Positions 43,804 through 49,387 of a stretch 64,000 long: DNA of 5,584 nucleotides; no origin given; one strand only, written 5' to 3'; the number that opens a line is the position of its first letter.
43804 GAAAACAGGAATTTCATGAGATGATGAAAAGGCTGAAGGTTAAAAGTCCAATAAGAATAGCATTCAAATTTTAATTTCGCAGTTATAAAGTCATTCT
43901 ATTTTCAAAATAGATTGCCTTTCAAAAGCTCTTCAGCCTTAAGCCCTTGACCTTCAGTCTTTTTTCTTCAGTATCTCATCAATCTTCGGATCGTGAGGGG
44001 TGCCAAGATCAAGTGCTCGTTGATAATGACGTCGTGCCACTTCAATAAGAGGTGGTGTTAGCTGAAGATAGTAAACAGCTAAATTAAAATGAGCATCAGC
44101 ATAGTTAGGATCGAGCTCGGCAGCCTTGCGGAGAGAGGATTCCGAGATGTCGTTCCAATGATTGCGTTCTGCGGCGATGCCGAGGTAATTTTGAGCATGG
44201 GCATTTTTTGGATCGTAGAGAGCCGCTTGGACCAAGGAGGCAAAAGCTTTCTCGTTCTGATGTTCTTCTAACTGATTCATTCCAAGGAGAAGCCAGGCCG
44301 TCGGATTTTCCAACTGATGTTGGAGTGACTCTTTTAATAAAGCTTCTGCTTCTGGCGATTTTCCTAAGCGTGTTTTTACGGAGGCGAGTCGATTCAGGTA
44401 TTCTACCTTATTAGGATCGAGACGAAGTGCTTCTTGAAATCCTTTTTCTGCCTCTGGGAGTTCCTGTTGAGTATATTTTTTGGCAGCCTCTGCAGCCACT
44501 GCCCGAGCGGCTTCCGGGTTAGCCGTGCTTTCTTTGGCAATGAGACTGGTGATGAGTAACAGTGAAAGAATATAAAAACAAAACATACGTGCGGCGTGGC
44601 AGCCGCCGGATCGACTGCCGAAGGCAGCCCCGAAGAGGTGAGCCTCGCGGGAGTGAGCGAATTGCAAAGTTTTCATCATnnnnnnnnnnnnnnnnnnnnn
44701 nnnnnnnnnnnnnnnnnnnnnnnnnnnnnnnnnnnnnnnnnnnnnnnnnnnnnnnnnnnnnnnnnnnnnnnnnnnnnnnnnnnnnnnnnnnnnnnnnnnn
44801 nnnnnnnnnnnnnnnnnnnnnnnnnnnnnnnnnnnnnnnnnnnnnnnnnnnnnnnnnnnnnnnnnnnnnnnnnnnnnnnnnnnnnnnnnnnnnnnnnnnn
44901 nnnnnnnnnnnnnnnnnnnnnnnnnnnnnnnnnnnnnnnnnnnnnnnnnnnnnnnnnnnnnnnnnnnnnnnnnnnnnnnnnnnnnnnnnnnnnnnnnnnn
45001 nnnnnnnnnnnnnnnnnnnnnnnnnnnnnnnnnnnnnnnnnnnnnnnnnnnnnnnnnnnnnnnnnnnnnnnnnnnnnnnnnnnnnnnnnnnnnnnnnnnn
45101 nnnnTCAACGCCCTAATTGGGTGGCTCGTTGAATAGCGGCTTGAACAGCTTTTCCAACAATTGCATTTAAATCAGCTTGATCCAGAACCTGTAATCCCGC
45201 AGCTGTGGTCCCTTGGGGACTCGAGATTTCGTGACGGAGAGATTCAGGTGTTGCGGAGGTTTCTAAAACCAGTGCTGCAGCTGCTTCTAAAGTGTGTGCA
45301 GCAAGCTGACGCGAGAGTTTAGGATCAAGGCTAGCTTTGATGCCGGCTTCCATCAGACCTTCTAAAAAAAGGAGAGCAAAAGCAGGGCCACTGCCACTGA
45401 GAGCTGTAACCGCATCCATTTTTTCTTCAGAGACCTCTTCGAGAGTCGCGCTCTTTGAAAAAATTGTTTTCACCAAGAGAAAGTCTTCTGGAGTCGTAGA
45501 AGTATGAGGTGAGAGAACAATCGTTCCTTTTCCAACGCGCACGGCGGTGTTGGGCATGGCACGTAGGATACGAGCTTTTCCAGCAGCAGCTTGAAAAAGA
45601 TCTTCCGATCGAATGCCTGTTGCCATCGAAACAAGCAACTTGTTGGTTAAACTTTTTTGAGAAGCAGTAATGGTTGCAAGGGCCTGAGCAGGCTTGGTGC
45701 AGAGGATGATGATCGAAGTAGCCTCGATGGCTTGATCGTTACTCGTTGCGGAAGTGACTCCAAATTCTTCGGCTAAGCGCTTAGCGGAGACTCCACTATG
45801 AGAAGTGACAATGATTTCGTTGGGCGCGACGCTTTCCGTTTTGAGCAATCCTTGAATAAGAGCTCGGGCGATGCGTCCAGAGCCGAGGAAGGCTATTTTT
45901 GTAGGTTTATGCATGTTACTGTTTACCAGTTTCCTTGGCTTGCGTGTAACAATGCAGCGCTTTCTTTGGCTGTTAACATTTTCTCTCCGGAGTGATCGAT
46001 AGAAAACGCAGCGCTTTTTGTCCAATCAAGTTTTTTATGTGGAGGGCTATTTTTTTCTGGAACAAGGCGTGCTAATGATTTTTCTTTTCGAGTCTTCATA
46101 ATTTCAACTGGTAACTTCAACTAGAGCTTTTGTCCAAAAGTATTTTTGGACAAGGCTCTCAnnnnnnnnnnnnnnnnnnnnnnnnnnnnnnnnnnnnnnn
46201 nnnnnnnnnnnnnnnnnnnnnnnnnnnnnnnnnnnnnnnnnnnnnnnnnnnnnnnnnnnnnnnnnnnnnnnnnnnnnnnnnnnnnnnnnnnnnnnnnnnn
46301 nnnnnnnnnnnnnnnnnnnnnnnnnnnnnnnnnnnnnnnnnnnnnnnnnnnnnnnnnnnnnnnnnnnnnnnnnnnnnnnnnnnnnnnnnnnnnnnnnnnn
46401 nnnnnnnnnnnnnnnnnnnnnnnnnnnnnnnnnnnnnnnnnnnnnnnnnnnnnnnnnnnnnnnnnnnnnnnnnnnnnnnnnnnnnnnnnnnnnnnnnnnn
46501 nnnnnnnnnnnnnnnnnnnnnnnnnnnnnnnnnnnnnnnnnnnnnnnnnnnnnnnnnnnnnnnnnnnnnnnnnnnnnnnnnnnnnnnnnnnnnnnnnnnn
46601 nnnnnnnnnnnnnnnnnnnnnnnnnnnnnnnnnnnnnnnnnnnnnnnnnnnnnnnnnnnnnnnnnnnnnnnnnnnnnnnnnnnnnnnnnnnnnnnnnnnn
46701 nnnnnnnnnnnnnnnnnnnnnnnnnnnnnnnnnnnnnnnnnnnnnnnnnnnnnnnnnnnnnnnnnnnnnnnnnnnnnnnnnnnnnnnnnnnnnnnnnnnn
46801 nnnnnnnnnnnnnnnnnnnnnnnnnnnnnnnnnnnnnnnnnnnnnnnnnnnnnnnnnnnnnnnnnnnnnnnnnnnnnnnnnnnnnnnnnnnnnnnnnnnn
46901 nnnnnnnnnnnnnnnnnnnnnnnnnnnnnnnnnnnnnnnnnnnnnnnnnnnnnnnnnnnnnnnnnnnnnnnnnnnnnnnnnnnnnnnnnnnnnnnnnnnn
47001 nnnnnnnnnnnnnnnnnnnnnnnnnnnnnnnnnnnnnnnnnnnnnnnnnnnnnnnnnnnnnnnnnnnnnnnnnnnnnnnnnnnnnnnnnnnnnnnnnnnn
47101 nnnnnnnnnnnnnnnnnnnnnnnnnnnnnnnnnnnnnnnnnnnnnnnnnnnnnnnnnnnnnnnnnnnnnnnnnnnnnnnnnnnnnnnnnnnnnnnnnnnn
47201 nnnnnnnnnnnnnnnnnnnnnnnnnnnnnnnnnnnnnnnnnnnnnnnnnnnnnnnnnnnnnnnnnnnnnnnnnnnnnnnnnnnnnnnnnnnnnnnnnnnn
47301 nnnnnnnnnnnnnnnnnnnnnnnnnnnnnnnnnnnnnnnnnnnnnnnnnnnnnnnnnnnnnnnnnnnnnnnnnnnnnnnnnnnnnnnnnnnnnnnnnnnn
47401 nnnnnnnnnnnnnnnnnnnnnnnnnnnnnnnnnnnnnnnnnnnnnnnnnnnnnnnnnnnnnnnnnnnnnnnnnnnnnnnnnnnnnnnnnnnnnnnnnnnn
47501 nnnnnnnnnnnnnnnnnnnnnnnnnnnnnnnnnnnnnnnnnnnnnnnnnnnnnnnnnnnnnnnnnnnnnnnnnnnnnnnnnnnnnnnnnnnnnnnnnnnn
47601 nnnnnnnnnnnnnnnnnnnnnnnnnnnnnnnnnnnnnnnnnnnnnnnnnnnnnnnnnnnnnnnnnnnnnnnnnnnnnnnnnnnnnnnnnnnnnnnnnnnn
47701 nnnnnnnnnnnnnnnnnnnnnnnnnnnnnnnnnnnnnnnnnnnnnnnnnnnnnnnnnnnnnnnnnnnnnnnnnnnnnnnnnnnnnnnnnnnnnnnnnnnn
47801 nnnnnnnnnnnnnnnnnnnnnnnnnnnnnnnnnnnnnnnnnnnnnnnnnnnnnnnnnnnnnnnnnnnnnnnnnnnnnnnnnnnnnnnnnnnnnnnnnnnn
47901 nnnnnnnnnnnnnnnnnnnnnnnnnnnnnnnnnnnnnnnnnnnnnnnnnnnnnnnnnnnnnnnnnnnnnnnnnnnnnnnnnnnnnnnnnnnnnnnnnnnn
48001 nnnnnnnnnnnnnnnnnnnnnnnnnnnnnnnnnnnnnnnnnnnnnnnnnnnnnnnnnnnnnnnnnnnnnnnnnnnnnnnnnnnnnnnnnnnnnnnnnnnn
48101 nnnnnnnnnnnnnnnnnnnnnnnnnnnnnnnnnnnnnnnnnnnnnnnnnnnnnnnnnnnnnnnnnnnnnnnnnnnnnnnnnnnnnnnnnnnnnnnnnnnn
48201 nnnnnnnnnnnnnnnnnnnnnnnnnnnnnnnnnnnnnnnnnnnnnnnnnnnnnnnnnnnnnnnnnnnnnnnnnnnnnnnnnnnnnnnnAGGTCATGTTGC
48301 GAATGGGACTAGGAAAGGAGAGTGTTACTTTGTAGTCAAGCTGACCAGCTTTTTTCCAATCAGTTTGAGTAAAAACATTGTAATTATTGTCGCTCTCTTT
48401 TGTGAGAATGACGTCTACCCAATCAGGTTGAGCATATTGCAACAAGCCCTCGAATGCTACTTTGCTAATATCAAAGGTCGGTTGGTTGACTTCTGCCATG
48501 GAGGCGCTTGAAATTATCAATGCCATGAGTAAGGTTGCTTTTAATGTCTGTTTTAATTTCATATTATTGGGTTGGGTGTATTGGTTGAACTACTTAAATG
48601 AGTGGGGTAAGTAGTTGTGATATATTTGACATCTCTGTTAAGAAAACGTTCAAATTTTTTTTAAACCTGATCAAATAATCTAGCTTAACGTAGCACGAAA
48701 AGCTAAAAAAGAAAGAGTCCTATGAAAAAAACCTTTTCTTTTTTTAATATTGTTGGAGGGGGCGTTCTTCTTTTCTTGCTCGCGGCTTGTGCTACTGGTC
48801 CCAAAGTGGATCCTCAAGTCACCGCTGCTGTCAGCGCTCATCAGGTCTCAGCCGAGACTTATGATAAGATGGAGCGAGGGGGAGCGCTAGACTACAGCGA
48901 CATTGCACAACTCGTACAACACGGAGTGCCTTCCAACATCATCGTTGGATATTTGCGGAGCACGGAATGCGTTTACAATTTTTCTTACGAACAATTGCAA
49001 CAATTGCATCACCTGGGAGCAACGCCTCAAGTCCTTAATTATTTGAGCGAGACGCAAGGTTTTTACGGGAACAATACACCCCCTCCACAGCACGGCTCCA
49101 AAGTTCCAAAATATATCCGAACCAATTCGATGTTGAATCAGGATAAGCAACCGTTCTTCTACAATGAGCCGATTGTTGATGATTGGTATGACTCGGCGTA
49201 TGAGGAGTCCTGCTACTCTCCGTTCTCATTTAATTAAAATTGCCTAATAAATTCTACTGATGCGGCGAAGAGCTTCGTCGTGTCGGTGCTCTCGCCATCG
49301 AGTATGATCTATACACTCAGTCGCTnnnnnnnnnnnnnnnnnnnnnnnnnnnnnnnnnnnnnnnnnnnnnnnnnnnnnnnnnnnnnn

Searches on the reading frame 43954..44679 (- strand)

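Call 27: search_protein_families(library=pfam, proteins=[window:43954-44679:-], max_evalue=0.001)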
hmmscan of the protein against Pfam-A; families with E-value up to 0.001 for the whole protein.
window:43954-44679:- (241 aa): 12 families
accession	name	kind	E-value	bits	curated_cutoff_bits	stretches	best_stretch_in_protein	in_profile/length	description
PF13414.12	TPR_11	-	1.5e-14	53.8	26.8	1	183-206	17-40/42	TPR repeat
PF13431.12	TPR_17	-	3.3e-14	52.3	24.4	1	184-215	3-25/34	Tetratricopeptide repeat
PF07719.23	TPR_2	-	5.9e-12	45.2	27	0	69-90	12-33/34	Tetratricopeptide repeat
PF13432.12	TPR_16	-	7.3e-09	36.4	32.7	0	69-119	8-58/65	Tetratricopeptide repeat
PF23914.1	TPR_CcmH_CycH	-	8.7e-09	35.8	42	1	71-147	63-142/158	Cytochrome c-type biogenesis protein H TPR domain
PF13428.12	TPR_14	-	2.9e-08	34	23.5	0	94-133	3-42/44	Tetratricopeptide repeat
PF14559.12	TPR_19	-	6e-07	30.1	25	1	71-132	4-65/68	Tetratricopeptide repeat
PF00515.34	TPR_1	-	6.5e-07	29.4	27.8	0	70-90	13-33/34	Tetratricopeptide repeat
PF13424.12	TPR_12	-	2e-06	28.3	30.1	1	70-120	15-73/77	Tetratricopeptide repeat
PF13181.12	TPR_8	-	3.5e-05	24.1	25.7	0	127-159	2-34/34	Tetratricopeptide repeat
PF25063.1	ARM_TT21_C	-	0.00018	21.9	35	1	62-206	25-176/209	Tetratricopeptide repeat protein 21 C-terminal ARM domain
PF04733.20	Coatomer_E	-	0.00027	20.9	21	0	64-130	207-271/290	Coatomer epsilon subunit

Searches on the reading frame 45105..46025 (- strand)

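Call 27: search_protein_families(library=pfam, proteins=[window:45105-46025:-], max_evalue=0.001)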
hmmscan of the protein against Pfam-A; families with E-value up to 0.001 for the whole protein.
window:45105-46025:- (306 aa): 3 families
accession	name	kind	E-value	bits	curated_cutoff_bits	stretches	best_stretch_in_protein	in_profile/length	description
PF14748.11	P5CR_dimer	-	1.1e-32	112.8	25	1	200-304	1-105/105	Pyrroline-5-carboxylate reductase dimerisation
PF03807.23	F420_oxidored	-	6.1e-17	62.5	21.6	1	43-136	1-93/94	NADP oxidoreductase coenzyme F420-dependent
PF02558.23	ApbA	-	0.00018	21.6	22.2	1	87-172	51-138/150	Ketopantoate reductase PanE/ApbA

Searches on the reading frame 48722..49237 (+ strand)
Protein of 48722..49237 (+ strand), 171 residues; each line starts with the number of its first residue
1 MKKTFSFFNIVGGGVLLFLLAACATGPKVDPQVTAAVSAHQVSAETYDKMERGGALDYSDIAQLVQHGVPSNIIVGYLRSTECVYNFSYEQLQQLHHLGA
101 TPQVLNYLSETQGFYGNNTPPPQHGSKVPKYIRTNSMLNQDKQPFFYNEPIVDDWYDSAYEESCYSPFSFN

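Call 11: search_protein_families(library=pfam, proteins=[window:48722-49237:+])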
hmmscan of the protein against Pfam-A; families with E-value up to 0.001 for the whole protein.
window:48722-49237:+ (171 aa): 0 families

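Call 42: find_encoding_contigs(protein=window:48722-49237:+, flank=3000, max_places=10)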
Protein window:48722-49237:+ (171 aa): no gene with exactly this product is on record in the collection.
